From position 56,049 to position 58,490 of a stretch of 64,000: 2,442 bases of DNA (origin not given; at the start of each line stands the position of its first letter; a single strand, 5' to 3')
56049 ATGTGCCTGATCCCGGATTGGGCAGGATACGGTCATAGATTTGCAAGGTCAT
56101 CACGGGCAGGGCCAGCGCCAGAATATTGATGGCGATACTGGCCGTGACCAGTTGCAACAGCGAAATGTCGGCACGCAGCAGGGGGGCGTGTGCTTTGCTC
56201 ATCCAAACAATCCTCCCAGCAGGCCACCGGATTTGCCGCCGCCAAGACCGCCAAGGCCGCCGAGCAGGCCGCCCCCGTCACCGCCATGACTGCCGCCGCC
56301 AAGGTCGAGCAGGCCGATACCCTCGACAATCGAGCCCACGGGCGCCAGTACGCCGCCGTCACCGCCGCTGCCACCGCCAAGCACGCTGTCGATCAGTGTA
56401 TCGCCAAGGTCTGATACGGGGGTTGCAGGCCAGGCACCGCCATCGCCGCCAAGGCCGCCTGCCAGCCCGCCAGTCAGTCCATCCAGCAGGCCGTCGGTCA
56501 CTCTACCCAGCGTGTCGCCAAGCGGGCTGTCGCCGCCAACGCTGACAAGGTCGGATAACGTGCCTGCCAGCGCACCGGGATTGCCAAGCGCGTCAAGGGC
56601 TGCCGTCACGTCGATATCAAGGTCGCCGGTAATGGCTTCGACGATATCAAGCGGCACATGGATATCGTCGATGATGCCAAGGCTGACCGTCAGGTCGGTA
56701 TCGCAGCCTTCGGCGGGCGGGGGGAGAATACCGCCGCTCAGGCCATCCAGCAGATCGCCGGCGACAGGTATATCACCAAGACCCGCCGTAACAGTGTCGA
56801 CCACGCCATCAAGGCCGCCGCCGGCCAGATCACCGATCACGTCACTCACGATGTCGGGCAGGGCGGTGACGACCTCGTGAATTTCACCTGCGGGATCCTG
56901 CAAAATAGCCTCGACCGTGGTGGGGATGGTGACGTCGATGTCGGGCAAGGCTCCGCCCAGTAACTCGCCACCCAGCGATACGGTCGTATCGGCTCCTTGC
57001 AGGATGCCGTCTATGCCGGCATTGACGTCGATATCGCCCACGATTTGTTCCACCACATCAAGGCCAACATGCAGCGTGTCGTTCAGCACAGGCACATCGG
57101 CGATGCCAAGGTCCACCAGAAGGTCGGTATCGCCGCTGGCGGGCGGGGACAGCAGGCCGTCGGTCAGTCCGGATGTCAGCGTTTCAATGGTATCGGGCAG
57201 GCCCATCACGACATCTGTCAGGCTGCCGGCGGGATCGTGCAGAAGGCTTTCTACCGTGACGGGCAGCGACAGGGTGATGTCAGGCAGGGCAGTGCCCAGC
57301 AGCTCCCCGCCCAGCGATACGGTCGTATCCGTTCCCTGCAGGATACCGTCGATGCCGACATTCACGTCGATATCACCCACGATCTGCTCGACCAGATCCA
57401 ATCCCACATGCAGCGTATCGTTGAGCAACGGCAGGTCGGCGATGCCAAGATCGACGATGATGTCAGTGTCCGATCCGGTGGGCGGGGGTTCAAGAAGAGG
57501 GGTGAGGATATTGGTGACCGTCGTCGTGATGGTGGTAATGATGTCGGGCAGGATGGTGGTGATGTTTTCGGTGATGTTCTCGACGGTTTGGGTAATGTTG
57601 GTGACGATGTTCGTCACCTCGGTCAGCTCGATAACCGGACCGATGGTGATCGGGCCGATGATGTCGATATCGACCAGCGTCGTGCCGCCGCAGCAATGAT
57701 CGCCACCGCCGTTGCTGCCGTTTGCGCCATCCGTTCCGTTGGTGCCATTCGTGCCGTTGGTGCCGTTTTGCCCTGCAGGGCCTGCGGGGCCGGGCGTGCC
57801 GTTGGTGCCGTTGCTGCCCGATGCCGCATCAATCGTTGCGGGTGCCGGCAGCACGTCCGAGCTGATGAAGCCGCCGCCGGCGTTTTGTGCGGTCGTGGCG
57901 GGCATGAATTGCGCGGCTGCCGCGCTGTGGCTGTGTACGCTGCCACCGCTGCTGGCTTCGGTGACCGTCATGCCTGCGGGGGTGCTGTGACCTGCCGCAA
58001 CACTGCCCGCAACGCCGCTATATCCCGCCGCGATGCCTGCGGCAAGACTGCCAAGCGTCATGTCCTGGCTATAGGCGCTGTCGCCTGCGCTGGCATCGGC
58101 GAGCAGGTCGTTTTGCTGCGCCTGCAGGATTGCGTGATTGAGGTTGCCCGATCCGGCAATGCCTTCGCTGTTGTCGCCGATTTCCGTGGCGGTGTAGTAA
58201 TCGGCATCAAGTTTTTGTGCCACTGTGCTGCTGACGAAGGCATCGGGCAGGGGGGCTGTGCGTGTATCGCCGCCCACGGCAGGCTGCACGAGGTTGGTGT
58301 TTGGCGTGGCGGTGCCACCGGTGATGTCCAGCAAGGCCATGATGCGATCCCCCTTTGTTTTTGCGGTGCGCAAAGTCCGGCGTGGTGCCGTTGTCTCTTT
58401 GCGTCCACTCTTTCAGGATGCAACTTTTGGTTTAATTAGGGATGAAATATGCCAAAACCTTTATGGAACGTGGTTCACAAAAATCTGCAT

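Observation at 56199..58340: Putative secreted cargo with an unusual mosaic of low-complexity and repeat modules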

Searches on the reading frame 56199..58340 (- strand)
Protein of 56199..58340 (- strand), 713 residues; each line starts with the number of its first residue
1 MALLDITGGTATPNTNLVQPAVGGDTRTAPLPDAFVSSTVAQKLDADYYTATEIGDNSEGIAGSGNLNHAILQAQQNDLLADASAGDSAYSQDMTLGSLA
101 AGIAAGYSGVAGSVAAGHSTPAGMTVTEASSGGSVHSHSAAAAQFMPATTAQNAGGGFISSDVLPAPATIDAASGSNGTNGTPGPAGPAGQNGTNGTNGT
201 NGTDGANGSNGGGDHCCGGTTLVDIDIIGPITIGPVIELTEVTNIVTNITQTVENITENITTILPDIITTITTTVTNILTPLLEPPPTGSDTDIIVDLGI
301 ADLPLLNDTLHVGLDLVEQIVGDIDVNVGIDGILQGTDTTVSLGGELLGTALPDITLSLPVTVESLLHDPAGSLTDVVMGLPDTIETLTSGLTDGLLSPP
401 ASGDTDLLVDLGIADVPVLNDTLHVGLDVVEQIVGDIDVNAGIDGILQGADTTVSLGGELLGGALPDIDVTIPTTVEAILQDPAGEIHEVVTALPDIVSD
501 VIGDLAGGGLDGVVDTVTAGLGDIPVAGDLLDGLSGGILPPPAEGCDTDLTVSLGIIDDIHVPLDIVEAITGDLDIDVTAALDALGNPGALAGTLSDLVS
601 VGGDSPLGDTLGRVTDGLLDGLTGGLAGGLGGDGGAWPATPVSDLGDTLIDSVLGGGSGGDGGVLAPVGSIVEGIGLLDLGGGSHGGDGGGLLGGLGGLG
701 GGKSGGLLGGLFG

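Call 3: search_protein_families(library=pfam, proteins=[window:56199-58340:-], max_evalue=0.01)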
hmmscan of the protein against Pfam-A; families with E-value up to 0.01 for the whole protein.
window:56199-58340:- (713 aa): 0 families

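Call 4: search_protein_families(library=ncbifam, proteins=[window:56199-58340:-], max_evalue=0.01)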
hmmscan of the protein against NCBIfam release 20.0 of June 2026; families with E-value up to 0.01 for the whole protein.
window:56199-58340:- (713 aa): 0 families

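Call 5: find_homologous_proteins(query=window:56199-58340:-, max_evalue=0.001)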
Query window:56199-58340:- (713 aa): 15 proteins with E <= 0.001 among 8000 candidates.
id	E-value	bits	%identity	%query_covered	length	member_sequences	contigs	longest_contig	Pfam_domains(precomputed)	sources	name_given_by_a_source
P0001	0.0e+0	1110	77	94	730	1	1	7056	-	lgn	-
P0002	1.6e-22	98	28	95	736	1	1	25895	PF01391.24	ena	-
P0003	7.0e-19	86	29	64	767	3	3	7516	-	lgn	-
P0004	8.5e-15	73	27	79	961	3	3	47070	-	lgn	-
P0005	5.6e-14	70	28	63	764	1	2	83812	PF01391.24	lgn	-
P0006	9.5e-14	69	33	42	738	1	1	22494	-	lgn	-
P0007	1.2e-13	69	29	85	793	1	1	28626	-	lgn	-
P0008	2.8e-9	55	28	83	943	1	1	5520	-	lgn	-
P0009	3.6e-9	54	26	65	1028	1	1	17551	-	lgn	-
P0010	5.4e-9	54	33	34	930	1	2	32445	-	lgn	-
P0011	4.3e-5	41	32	33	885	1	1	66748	-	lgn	-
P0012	8.1e-5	40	72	6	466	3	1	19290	PF01391.24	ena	-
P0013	1.1e-4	39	67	5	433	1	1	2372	PF01391.24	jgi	jgi:hypothetical protein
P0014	2.7e-4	38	-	-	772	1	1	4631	-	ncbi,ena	-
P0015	3.3e-4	38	29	43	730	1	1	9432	-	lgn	-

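Call 9: find_encoding_contigs(protein=P0005, flank=10000, max_places=2)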
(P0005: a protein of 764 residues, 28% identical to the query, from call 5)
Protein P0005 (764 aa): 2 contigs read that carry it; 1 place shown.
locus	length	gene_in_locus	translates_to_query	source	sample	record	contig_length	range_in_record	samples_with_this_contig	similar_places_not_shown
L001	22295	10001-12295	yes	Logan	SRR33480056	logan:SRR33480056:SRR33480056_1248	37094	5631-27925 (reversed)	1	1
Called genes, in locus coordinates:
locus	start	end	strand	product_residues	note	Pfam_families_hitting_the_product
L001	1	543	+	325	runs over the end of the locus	PF00890:FAD_binding_2 (faint), PF01134:GIDA (faint), PF07992:Pyr_redox_2, PF12831:FAD_oxidored (faint), PF13738:Pyr_redox_3, PF00070:Pyr_redox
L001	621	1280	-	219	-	PF02129:Peptidase_S15, PF12697:Abhydrolase_6 (faint), PF00561:Abhydrolase_1, PF12146:Hydrolase_4, PF00326:Peptidase_S9 (faint)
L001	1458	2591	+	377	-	PF00155:Aminotran_1_2, PF00266:Aminotran_5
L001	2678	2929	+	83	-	PF00111:Fer2 (weak)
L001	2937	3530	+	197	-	PF09335:VTT_dom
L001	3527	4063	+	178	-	PF02600:DsbB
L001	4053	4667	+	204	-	PF03232:COQ7, PF02915:Rubrerythrin (weak)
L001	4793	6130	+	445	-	PF02321:OEP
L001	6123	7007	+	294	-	PF00512:HisKA, PF02518:HATPase_c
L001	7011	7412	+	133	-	-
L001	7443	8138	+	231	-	PF00072:Response_reg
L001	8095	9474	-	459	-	PF00072:Response_reg, PF00158:Sigma54_activat, PF14532:Sigma54_activ_2, PF07728:AAA_5, PF25601:AAA_lid_14, PF02954:HTH_8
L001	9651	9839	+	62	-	-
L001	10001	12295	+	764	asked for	PF01391:Collagen (weak)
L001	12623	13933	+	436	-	PF00664:ABC_membrane, PF00005:ABC_tran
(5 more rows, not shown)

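Call 10: find_encoding_contigs(protein=P0011, flank=10000, max_places=2)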
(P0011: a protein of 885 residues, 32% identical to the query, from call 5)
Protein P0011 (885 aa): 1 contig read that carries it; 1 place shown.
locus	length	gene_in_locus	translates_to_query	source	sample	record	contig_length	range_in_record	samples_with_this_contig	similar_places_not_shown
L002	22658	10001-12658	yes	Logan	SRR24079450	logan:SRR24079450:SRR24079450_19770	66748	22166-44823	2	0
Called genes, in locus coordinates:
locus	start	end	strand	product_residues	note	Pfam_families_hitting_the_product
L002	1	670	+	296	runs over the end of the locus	PF00288:GHMP_kinases_N, PF08544:GHMP_kinases_C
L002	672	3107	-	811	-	PF08238:Sel1, PF01471:PG_binding_1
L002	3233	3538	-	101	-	-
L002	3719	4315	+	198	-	-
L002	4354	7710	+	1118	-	-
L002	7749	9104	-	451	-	PF02321:OEP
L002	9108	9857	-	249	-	PF00072:Response_reg, PF00486:Trans_reg_C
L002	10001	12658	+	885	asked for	-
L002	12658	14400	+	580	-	PF00664:ABC_membrane, PF00005:ABC_tran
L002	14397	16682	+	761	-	PF00664:ABC_membrane, PF00005:ABC_tran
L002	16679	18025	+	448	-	PF25919:BSH_CusB (faint), PF25994:HH_AprE, PF26002:Beta-barrel_AprE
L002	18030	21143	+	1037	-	PF00072:Response_reg, PF00512:HisKA, PF02518:HATPase_c, PF00072:Response_reg, PF01627:Hpt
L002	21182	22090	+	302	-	PF00072:Response_reg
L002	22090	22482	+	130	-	-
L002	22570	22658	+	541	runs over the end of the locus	PF00512:HisKA, PF02518:HATPase_c, PF00072:Response_reg, PF01627:Hpt (faint)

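Call 11: find_encoding_contigs(protein=P0004, flank=10000, max_places=2)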
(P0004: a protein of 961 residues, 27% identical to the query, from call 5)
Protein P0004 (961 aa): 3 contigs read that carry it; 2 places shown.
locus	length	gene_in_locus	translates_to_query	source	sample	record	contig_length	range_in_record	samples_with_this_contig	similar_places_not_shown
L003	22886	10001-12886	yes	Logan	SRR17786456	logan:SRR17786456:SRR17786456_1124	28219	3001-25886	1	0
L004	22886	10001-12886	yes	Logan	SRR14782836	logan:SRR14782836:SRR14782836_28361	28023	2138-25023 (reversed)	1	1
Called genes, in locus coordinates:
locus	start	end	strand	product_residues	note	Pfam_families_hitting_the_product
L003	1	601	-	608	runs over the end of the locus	-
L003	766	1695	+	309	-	-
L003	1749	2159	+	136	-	-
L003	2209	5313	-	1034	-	PF00873:ACR_tran, PF02355:SecD_SecF_C (weak), PF03176:MMPL (weak)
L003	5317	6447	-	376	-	PF25917:BSH_RND, PF25973:BSH_CzcB (weak), PF25944:Beta-barrel_RND (weak), PF25954:Beta-barrel_RND_2, PF25967:RND-MFP_C (weak), PF25989:YknX_C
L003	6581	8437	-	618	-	PF03193:RsgA_GTPase (faint), PF00005:ABC_tran, PF01926:MMR_HSR1 (faint), PF02463:SMC_N (faint), PF13555:AAA_29 (faint), PF13304:AAA_21 (faint), PF00005:ABC_tran, PF16326:ABC_tran_CTD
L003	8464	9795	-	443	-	PF02321:OEP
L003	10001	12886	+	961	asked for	-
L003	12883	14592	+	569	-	PF00664:ABC_membrane, PF00005:ABC_tran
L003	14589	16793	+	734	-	PF00664:ABC_membrane, PF00005:ABC_tran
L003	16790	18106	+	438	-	PF25919:BSH_CusB (weak), PF25994:HH_AprE, PF26002:Beta-barrel_AprE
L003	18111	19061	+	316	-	PF00072:Response_reg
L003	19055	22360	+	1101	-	PF00989:PAS (weak), PF08448:PAS_4, PF00512:HisKA, PF02518:HATPase_c, PF00072:Response_reg, PF01627:Hpt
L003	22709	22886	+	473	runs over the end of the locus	PF00483:NTP_transferase, PF12804:NTP_transf_3 (faint), PF22640:ManC_GMP_beta-helix, PF07883:Cupin_2 (faint)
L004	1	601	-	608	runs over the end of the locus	-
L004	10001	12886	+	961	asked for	-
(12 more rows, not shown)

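Call 21: find_encoding_contigs(protein=P0001, flank=10000, max_places=3)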
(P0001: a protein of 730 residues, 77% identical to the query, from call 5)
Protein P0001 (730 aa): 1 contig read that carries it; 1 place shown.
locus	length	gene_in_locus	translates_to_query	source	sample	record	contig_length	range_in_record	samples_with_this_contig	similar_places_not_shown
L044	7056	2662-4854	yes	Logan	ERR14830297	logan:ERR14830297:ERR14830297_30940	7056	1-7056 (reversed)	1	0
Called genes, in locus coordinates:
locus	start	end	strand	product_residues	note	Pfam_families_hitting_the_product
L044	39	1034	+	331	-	PF00158:Sigma54_activat, PF01078:Mg_chelatase (faint), PF13191:AAA_16 (faint), PF14532:Sigma54_activ_2, PF00004:AAA (weak), PF07728:AAA_5, PF25601:AAA_lid_14, PF02954:HTH_8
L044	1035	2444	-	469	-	PF02321:OEP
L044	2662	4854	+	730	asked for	-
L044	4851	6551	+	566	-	PF00664:ABC_membrane, PF00005:ABC_tran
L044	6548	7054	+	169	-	?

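Call 29: search_solved_structures(query=A1, max_evalue=1, show_alignments=2)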
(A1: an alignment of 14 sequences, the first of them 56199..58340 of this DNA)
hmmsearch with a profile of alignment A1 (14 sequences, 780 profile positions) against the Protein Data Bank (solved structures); distinct sequences matched with E-value up to 1: 37.
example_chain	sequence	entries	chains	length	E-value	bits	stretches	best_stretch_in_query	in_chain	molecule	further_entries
8zxl_X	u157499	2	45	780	8.9e-12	47.7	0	175-217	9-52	spindlefibril | axialfibril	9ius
6v8i_BN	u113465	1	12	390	1.9e-06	30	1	172-286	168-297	Fiber Upper, gp68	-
9wxp_CA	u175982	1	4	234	0.00029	22.8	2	177-215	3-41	Fibrillar collagen NC1 domain-containing protein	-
9wxp_BK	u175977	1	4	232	0.00034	22.6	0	176-220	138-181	Collagen type IX alpha 2 chain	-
9wxp_CJ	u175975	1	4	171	0.00064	21.7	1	174-217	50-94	Collagen alpha-1(IX) chain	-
9wxp_CC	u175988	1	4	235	0.00084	21.3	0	177-216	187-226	Collagen type XI alpha 1 chain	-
9wxp_DD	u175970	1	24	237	0.0012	20.8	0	176-217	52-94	Collagen type II alpha 1 chain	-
9wxp_BD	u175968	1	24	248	0.0018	20.2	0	175-218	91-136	Collagen type II alpha 1 chain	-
9han_A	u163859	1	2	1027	0.0063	18.4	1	178-217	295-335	Collagen type VI alpha 1 chain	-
9q3i_A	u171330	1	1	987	0.0087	17.9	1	165-228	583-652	Copalyl diphosphate synthase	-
9wxp_AC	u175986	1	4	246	0.029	16.2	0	183-217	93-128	Collagen type XI alpha 1 chain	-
9wxp_DC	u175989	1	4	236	0.035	15.9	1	176-217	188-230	Fibrillar collagen NC1 domain-containing protein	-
9wxp_AB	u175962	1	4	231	0.039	15.8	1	178-217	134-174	Chromaffin granule amine transporter isoform X1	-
9wxp_AD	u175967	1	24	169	0.041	15.7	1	180-217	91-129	Collagen type II alpha 1 chain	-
9wxp_BL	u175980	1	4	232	0.046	15.5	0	176-217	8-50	Collagen alpha-3(IX) chain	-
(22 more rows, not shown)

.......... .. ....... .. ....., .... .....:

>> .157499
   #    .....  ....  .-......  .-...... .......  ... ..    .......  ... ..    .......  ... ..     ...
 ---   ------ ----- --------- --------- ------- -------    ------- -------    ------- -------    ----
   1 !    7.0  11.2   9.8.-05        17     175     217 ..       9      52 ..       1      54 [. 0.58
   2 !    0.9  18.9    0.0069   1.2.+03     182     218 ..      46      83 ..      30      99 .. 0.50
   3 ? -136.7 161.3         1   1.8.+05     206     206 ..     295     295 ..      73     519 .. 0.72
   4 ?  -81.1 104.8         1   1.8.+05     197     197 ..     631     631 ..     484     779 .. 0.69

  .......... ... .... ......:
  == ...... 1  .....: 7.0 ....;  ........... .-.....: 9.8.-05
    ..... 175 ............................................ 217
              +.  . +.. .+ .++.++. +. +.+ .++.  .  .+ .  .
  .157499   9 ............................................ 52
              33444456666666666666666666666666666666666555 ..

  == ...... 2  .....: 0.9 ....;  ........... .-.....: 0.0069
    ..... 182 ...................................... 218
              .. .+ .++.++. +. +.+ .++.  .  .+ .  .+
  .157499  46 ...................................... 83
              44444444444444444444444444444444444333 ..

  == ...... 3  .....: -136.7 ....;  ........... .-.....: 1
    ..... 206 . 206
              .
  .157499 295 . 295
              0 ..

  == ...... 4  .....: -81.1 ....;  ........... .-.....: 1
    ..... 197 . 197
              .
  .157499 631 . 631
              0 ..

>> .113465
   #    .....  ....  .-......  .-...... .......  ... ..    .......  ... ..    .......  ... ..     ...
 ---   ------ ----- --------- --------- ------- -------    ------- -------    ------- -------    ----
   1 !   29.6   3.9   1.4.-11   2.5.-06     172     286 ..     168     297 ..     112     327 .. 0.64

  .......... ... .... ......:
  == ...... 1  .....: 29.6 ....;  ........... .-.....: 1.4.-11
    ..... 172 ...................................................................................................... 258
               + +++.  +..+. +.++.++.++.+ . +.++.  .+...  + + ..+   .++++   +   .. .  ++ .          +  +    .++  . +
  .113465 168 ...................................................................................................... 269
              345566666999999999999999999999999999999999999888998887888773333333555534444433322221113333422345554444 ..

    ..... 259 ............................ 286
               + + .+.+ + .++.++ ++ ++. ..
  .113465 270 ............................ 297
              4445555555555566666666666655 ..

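Call 32: search_protein_representatives(alignment_id=A1)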
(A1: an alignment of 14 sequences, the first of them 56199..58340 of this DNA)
Query: 14 sequences, 780 profile positions. Proteins with E-value up to 0.001 (for the whole library): 4654; up to 1e-10: 410; up to 1e-30: 174. The best 150 are listed.
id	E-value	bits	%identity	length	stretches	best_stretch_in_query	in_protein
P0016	2.1e-222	757.5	-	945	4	1-580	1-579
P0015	3.7e-220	750.1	-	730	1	1-780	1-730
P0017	2.0e-213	727.8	-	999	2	1-579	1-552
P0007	6.7e-212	722.8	-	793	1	1-780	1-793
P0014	7.9e-211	719.2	-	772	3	6-576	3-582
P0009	3.6e-199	680.7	-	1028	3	19-592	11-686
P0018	1.3e-196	672.2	-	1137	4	257-603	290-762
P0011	7.7e-176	603.5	-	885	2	4-601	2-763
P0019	2.1e-163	562.4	-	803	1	5-780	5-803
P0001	8.8e-163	560.3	-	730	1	3-780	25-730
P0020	7.6e-161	553.9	-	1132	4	20-600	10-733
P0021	6.0e-156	537.7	-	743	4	295-574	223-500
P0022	3.0e-154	532.1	-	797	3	8-580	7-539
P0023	1.6e-152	526.4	-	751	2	294-780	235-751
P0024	3.9e-152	525.1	-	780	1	1-780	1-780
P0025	1.6e-150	519.7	-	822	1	1-780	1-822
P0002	5.3e-129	448.6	-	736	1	6-780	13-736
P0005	1.1e-120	421.1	-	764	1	2-780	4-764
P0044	3.4e-117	409.6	-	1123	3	12-643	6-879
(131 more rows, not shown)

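Call 37: find_encoding_contigs(protein=window:56199-58340:-, flank=2000, max_places=3)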
Protein window:56199-58340:- (713 aa): no gene with exactly this product is on record in the collection.

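Call 39: predict_structure(alignment_id=A1)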
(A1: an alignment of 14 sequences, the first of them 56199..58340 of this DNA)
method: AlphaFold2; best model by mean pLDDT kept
length: 713 residues; sequences in the alignment: 14
mean_pLDDT: 38.3   pTM: 0.19
mean pLDDT of the five models: 38.3, 35.1, 34.2, 33.8, 31.2
residues with pLDDT >= 90: 0; 70-90: 0; 50-70: 53; < 50: 660
segments of 3 or more residues with pLDDT < 50: 1-56, 58-65, 82-184, 187-197, 199-237, 259-261, 274-276, 279-283, 288-570, 572-711
pLDDT, mean of each block of 10 residues (from residue 1): 33 34 35 38 39 43 50 57 44 40 40 37 36 32 30 30 32 36 46 40 38 37 37 47 57 53 50 51 46 32 31 33 28 33 39 38 38 39 40 41 33 31 29 28 33 35 38 41 35 41 40 37 31 36 42 37 44 40 43 39 34 38 32 33 39 40 36 38 35 37 38 46
secondary structure, 60 per line:
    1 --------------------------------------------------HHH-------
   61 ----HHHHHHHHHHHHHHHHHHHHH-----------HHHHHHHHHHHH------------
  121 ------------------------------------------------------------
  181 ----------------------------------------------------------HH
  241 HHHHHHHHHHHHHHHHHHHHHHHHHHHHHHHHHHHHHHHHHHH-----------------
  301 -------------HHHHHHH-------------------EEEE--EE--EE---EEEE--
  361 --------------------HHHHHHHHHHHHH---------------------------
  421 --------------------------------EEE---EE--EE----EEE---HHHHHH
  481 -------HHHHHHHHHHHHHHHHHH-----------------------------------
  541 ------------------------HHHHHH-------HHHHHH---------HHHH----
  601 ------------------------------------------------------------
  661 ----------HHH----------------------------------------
elements in order (helices of 4 or more, strands of 3 or more residues): H65-85 H97-108 H239-283 H314-320 E340-343 E355-358 H381-393 E453-455 E469-471 H475-480 H488-505 H565-570 H578-583 H593-596

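Call 40: list_cluster_members(proteins=[P0014, P0016, P0017, P0018, P0019, P0020, P0024, P0025, P0044, P0002])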
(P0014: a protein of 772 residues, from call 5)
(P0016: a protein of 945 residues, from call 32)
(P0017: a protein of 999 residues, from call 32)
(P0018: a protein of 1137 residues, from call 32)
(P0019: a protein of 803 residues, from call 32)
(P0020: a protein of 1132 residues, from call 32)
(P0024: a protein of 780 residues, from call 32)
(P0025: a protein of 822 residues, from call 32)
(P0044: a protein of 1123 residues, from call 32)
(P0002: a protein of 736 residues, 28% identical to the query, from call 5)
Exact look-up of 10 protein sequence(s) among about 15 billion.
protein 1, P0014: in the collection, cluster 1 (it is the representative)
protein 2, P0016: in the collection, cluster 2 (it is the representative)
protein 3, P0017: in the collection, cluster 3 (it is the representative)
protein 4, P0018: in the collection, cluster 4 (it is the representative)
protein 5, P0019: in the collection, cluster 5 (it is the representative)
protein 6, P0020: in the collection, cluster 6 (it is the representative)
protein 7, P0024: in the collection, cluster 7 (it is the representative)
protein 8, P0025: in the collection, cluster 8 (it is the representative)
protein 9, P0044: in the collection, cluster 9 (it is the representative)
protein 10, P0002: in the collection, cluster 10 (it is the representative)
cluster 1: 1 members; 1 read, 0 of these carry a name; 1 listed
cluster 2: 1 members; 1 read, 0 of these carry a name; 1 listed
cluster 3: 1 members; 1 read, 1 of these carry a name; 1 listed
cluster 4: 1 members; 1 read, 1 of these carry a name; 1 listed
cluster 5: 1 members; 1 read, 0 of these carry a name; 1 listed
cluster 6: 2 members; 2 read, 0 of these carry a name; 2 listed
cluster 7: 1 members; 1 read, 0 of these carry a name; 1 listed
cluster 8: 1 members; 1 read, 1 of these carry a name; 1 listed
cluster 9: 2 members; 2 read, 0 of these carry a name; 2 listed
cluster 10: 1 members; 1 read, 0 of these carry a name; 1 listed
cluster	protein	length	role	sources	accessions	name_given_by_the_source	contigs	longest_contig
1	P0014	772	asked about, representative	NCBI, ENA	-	-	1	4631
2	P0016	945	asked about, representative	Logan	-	-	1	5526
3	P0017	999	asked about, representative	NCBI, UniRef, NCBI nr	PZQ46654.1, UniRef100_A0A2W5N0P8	MAG: hypothetical protein DI551_04700 [Micavibrio aeruginosavorus] | Uncharacterized protein n=1 Tax=Micavibrio aeruginosavorus TaxID=349221 ...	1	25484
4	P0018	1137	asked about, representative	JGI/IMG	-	hypothetical protein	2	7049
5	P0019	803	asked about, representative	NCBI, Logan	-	-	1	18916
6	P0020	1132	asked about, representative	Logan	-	-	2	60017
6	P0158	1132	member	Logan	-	-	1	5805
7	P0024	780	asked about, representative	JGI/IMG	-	-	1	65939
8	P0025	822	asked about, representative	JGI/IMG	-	hypothetical protein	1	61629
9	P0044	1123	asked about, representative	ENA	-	-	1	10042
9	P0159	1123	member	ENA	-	-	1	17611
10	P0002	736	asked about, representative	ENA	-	-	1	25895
